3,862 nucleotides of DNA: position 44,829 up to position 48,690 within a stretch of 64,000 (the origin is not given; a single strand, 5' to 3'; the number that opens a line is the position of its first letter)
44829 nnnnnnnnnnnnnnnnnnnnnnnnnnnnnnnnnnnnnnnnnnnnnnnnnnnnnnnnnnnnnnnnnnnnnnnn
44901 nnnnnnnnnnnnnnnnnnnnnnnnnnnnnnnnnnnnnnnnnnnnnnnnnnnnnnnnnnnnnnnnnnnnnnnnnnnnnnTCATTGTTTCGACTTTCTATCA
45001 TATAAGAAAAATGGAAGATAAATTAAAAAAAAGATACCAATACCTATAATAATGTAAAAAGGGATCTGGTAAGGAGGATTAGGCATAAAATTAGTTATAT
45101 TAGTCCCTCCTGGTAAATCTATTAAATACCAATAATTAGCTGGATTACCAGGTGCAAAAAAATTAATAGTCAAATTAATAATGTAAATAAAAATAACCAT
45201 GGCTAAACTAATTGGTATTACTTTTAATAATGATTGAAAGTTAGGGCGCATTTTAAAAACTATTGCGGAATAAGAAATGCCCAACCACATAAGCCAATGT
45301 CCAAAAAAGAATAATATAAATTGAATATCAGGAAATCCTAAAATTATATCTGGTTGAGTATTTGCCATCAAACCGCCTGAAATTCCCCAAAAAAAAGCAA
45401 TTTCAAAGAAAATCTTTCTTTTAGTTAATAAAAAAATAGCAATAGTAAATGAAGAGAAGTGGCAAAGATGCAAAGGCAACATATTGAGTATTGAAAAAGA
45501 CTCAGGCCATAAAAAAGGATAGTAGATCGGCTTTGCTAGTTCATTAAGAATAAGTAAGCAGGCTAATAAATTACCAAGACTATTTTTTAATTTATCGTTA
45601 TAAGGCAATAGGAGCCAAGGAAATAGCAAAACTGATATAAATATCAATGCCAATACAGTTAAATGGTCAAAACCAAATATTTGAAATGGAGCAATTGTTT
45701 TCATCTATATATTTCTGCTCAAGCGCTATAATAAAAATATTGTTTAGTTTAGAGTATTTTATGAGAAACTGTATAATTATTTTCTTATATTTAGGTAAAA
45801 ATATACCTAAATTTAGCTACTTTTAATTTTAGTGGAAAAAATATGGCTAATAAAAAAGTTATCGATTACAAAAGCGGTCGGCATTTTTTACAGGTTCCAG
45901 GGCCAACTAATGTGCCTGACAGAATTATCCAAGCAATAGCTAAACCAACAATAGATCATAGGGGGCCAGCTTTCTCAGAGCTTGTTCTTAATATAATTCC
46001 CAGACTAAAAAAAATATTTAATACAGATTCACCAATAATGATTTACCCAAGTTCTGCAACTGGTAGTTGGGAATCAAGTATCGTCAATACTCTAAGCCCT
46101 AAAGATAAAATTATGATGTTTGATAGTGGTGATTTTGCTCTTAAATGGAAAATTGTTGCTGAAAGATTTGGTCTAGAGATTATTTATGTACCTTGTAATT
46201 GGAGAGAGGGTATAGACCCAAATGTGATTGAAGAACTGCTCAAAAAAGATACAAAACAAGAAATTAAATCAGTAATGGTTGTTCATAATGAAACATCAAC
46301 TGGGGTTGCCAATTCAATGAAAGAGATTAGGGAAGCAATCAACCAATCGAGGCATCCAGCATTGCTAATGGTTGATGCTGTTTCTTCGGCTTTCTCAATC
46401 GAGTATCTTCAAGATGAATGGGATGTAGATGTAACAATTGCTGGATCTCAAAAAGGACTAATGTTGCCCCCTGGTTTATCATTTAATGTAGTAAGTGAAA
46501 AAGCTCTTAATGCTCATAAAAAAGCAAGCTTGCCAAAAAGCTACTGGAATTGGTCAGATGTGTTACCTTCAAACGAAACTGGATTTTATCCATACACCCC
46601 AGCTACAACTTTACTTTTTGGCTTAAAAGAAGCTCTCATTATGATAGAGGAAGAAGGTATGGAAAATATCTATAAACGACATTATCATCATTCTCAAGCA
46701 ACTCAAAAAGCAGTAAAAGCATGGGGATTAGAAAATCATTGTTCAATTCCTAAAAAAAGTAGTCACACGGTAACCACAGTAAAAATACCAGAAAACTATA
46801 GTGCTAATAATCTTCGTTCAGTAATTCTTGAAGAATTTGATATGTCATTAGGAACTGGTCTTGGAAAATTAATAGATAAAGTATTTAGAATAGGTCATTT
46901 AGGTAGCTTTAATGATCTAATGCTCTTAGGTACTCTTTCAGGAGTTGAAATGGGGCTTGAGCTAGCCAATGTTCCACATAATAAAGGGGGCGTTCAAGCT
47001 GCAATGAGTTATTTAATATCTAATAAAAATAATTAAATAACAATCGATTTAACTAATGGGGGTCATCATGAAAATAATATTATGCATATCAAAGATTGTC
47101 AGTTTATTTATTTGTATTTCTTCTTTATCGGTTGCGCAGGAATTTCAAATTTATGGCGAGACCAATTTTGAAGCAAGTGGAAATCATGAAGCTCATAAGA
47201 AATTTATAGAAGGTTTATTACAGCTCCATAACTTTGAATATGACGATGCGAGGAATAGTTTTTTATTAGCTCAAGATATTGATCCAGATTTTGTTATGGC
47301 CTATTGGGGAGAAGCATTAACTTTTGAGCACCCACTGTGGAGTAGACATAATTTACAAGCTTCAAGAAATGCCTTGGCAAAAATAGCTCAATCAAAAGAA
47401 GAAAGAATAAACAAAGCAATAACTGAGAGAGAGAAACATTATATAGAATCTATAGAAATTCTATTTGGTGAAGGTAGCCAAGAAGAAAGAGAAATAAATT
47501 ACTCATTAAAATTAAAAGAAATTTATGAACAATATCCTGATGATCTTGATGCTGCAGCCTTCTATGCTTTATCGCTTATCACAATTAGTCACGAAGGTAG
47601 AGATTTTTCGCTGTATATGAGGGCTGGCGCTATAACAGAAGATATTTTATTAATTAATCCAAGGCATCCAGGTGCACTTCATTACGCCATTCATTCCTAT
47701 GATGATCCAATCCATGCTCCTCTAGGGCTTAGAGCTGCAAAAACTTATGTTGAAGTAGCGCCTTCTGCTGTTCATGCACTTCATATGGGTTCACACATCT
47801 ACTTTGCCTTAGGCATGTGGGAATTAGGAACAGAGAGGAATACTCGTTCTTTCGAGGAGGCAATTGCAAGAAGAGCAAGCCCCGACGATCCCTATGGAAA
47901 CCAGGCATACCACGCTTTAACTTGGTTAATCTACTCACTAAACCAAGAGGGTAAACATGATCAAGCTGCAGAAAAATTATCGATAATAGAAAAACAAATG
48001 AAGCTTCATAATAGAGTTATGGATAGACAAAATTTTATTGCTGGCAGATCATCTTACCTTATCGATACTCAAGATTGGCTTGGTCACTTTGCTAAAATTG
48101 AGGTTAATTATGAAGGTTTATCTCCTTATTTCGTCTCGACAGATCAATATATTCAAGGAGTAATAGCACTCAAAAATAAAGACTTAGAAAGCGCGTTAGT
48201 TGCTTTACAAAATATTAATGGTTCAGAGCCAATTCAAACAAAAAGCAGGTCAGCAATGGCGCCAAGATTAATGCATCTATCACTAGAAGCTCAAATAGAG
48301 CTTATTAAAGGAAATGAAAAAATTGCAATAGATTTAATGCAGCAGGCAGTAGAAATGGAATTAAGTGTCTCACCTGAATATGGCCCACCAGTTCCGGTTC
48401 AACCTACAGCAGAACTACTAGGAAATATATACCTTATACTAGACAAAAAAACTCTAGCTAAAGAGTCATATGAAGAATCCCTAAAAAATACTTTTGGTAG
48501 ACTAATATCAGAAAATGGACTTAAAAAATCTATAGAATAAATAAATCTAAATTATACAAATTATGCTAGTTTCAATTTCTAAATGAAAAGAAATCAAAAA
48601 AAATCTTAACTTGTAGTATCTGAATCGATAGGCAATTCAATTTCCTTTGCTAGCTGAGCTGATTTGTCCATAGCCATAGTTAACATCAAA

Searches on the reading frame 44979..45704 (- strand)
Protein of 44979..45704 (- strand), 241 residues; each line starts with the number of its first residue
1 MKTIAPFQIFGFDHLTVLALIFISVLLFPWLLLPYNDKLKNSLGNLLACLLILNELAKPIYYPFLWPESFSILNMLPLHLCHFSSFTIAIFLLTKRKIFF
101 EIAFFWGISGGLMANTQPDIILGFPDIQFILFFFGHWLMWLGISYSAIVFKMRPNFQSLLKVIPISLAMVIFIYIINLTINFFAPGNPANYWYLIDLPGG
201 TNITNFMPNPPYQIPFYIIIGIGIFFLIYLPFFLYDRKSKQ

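Call 37: search_protein_families(library=pfam, proteins=[window:44979-45704:-], max_evalue=0.001)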
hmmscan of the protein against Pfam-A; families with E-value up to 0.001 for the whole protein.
window:44979-45704:- (241 aa): 1 family
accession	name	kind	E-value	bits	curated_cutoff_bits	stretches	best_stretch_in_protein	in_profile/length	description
PF14808.11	TMEM164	-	5.8e-30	104.9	25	1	10-229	2-217/217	TMEM164 family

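Call 57: search_protein_families(library=ncbifam, proteins=[window:44979-45704:-], max_evalue=0.00001)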
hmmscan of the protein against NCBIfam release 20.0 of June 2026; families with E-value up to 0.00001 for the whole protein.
window:44979-45704:- (241 aa): 1 family
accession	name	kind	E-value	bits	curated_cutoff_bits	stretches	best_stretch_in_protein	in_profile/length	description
TIGR02206.1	intg_mem_TP0381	subfamily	5.2e-34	117.5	75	1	6-232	2-218/222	TMEM164-related integral membrane acyltransferase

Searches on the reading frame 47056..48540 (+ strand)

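Call 37: search_protein_families(library=pfam, proteins=[window:47056-48540:+], max_evalue=0.001)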
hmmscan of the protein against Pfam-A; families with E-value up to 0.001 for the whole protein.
window:47056-48540:+ (494 aa): 2 families
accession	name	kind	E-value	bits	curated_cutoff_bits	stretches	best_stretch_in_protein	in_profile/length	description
PF07719.23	TPR_2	-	7.4e-05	23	27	0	52-78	7-33/34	Tetratricopeptide repeat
PF00515.34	TPR_1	-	0.00066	19.8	27.8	0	455-477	7-29/34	Tetratricopeptide repeat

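Call 57: search_protein_families(library=ncbifam, proteins=[window:47056-48540:+], max_evalue=0.00001)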
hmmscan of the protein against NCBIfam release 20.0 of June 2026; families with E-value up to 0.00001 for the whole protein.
window:47056-48540:+ (494 aa): 1 family
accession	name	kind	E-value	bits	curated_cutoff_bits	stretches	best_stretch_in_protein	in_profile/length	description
TIGR04510.1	mod_pep_cyc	subfamily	5.7e-06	25.1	400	1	44-177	396-514/814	putative peptide modification system cyclase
